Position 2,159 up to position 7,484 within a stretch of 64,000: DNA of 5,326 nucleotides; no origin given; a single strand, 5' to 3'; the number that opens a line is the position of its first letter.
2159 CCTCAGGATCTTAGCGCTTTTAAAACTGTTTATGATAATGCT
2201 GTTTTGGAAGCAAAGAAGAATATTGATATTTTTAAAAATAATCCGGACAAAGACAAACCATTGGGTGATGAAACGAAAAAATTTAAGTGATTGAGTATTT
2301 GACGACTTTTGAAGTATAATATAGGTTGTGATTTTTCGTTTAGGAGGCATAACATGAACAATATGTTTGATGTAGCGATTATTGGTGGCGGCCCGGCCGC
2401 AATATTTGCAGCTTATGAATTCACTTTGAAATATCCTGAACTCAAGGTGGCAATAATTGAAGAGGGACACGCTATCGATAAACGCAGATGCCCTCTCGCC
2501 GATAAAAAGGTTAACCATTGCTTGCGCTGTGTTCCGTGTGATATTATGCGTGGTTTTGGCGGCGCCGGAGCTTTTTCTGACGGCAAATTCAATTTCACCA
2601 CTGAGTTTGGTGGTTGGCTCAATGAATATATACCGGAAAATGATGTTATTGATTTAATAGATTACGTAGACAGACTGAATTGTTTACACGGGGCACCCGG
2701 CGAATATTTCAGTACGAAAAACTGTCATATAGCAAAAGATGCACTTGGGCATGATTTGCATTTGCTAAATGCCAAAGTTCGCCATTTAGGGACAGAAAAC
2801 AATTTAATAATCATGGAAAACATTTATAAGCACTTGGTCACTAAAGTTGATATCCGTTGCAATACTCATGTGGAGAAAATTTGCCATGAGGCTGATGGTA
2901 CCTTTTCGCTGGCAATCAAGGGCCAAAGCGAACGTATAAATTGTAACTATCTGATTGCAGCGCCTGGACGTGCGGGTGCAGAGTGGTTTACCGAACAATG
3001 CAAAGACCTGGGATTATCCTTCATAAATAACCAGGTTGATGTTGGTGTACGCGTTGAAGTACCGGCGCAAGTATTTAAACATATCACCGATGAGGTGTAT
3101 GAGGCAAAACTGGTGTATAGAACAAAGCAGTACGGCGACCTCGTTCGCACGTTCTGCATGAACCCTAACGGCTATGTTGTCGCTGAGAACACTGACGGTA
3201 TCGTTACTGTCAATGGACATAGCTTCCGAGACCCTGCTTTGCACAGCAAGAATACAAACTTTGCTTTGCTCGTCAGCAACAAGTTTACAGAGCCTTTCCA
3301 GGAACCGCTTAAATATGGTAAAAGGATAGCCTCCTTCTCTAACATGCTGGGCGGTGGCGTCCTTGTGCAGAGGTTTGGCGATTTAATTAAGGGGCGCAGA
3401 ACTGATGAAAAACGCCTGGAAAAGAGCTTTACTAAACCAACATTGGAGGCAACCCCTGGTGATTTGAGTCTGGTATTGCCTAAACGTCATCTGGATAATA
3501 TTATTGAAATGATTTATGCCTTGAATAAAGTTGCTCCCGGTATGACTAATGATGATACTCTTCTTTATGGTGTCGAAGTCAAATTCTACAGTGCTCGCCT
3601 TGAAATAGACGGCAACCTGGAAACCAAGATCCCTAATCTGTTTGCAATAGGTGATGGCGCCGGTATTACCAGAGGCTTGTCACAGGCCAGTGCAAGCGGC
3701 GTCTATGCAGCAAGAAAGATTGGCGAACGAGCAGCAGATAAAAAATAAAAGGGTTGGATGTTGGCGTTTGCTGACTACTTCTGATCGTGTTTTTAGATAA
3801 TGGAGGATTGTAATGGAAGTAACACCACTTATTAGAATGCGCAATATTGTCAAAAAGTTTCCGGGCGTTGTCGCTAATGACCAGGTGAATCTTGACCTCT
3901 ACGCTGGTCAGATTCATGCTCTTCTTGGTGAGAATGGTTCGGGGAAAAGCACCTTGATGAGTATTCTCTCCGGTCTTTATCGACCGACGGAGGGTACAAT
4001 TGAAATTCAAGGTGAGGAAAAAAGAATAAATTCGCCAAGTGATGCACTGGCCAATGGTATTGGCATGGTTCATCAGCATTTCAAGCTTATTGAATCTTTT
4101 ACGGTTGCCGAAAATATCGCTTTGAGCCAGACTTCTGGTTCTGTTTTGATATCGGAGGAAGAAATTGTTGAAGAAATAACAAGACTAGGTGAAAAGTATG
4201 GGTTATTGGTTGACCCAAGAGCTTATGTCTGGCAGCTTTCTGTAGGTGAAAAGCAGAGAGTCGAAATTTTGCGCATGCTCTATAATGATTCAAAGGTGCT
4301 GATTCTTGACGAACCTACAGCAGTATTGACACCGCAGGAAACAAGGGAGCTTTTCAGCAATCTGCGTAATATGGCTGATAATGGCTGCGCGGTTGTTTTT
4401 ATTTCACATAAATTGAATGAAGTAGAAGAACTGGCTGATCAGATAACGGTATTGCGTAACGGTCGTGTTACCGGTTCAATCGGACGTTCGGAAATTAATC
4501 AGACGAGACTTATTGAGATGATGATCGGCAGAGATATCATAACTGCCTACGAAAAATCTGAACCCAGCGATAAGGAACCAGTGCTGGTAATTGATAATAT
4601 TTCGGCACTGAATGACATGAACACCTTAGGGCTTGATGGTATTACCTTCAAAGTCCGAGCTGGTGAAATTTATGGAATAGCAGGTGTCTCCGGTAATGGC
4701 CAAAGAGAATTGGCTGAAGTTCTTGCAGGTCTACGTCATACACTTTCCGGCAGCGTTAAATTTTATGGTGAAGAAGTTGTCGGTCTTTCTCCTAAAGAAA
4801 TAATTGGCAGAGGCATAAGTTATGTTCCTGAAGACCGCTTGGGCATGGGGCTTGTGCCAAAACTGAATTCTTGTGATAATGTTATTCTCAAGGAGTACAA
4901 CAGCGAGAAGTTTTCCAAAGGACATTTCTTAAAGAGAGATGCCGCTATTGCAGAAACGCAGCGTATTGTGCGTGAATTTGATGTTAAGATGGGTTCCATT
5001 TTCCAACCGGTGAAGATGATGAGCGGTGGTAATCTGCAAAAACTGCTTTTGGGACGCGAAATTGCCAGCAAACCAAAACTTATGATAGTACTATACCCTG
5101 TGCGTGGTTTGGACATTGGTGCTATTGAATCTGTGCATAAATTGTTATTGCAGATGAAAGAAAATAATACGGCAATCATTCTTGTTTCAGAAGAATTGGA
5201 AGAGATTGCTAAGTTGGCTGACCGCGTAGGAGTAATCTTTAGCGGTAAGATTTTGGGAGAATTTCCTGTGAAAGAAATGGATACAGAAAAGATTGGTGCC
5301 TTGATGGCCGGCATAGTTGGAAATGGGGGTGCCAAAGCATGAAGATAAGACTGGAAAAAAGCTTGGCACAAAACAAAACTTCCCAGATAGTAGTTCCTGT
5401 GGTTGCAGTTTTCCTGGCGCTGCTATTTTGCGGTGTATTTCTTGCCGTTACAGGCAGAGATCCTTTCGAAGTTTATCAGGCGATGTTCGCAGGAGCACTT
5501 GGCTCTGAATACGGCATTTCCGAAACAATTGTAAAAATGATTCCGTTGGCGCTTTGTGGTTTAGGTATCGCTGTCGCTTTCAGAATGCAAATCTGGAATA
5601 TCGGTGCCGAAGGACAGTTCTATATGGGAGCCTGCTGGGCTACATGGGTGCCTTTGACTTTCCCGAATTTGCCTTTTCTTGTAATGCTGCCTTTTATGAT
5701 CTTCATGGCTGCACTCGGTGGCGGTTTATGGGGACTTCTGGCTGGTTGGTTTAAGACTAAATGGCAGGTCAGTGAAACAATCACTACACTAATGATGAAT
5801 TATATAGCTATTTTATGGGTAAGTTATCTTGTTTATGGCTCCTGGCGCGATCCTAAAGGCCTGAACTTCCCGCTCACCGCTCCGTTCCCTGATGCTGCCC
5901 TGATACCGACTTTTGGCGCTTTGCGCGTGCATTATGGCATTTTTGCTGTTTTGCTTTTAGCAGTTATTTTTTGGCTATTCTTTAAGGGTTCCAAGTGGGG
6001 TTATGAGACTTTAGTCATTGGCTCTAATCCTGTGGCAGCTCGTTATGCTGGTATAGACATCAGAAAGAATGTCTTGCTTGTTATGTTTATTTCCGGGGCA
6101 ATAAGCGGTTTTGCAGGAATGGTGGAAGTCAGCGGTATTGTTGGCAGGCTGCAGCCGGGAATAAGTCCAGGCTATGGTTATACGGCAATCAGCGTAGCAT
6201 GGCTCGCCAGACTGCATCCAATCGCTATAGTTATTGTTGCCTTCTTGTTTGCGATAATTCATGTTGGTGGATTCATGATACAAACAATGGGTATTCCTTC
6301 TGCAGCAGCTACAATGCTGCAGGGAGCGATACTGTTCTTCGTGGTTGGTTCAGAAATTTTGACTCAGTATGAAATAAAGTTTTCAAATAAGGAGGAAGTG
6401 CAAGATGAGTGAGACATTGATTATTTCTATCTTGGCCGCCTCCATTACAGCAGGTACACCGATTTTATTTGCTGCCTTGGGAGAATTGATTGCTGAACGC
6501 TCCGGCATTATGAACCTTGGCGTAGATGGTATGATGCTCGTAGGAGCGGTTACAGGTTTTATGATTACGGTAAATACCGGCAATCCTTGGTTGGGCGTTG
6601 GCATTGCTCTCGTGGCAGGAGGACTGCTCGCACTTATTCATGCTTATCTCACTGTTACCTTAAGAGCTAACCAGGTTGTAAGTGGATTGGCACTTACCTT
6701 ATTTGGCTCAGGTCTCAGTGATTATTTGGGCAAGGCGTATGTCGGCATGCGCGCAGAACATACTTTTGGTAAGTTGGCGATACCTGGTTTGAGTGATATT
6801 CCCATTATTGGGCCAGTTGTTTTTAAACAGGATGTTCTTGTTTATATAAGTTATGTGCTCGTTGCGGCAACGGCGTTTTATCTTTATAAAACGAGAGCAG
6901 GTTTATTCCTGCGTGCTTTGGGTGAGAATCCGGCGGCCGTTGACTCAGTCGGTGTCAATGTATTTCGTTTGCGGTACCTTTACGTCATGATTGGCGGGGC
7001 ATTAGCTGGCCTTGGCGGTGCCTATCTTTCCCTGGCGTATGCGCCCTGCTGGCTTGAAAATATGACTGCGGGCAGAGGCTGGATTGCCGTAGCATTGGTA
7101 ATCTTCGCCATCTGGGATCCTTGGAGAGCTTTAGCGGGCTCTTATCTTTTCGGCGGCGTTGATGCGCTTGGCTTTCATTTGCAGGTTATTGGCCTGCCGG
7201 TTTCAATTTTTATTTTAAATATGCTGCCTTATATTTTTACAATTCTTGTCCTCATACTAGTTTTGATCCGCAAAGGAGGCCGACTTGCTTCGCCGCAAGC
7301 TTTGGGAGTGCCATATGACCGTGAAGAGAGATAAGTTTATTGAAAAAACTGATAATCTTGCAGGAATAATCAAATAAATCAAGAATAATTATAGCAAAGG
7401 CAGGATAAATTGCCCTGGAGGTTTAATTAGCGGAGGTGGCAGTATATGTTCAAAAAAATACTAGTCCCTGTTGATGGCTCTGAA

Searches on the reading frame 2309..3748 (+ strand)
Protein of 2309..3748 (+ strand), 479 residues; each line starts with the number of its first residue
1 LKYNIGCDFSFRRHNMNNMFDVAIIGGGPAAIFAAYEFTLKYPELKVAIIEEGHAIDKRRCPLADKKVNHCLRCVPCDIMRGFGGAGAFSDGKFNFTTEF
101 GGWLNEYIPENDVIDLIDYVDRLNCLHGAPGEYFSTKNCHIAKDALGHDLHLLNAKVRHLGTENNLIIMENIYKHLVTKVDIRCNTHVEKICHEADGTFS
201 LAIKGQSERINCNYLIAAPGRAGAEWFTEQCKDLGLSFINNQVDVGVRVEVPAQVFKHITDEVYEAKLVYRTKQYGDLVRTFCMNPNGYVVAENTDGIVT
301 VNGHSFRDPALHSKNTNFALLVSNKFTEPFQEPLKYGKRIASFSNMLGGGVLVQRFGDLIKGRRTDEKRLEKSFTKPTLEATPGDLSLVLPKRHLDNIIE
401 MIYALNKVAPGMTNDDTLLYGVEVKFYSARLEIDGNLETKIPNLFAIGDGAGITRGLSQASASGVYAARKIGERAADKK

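Call 67: search_protein_families(library=pfam, proteins=[window:2309-3748:+], max_evalue=0.00001)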
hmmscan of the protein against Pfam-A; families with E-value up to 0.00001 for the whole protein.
window:2309-3748:+ (479 aa): 3 families
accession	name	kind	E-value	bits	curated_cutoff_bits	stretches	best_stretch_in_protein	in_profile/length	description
PF07992.20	Pyr_redox_2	-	8.2e-13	48.9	26.1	0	20-64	1-43/291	Pyridine nucleotide-disulphide oxidoreductase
PF21688.3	FAD-depend_C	-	1.1e-12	49.1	27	1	245-424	4-195/197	FAD-dependent protein, C-terminal domain-like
PF03486.20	HI0933_like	-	2.3e-06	27.7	50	0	21-58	2-37/244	HI0933-like protein Rossmann domain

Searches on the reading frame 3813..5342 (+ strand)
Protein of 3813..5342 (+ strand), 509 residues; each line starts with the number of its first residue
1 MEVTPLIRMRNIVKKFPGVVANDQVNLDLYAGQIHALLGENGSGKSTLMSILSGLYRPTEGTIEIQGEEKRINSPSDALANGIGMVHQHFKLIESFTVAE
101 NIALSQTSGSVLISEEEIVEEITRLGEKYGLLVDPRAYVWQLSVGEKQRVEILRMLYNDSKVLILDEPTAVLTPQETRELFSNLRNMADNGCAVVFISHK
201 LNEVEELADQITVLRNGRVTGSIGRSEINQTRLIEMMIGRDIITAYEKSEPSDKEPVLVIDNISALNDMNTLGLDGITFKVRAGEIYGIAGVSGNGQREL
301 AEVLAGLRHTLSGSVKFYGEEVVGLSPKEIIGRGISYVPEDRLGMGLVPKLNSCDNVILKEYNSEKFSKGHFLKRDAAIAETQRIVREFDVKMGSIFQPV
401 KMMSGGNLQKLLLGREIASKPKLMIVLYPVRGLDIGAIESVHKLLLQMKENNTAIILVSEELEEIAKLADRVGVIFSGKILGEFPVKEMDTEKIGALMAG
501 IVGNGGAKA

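Call 67: search_protein_families(library=pfam, proteins=[window:3813-5342:+], max_evalue=0.00001)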
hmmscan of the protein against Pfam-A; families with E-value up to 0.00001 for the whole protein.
window:3813-5342:+ (509 aa): 2 families
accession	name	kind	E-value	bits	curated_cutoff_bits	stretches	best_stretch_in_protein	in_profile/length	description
PF00005.33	ABC_tran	-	4.4e-50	170.3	25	2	23-170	2-137/137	ABC transporter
PF13304.12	AAA_21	-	6.2e-07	30.2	27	0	34-56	1-23/304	AAA domain, putative AbiEii toxin, Type IV TA system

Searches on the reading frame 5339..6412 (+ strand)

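Call 78: search_protein_families(library=pfam, proteins=[window:5339-6412:+], max_evalue=0.00001)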
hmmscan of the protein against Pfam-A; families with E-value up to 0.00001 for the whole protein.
window:5339-6412:+ (357 aa): 1 family
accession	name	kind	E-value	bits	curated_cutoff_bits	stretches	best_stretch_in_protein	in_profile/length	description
PF02653.21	BPD_transp_2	-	1.2e-42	146.4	26.8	1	60-336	2-269/269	Branched-chain amino acid transport system / permease component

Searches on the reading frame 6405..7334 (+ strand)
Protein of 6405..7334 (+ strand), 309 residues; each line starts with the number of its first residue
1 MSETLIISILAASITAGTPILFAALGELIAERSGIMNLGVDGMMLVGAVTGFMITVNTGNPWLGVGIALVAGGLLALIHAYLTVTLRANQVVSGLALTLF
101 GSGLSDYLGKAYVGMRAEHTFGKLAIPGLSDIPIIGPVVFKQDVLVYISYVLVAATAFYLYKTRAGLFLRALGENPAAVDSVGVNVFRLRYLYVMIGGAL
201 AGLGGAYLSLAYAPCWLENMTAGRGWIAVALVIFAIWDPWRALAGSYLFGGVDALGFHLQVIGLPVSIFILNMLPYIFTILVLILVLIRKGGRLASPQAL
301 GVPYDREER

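Call 78: search_protein_families(library=pfam, proteins=[window:6405-7334:+], max_evalue=0.00001)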
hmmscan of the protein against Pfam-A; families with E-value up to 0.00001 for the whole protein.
window:6405-7334:+ (309 aa): 1 family
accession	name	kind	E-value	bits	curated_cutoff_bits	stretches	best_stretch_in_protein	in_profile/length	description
PF02653.21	BPD_transp_2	-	3.3e-40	138.4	26.8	1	10-287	2-269/269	Branched-chain amino acid transport system / permease component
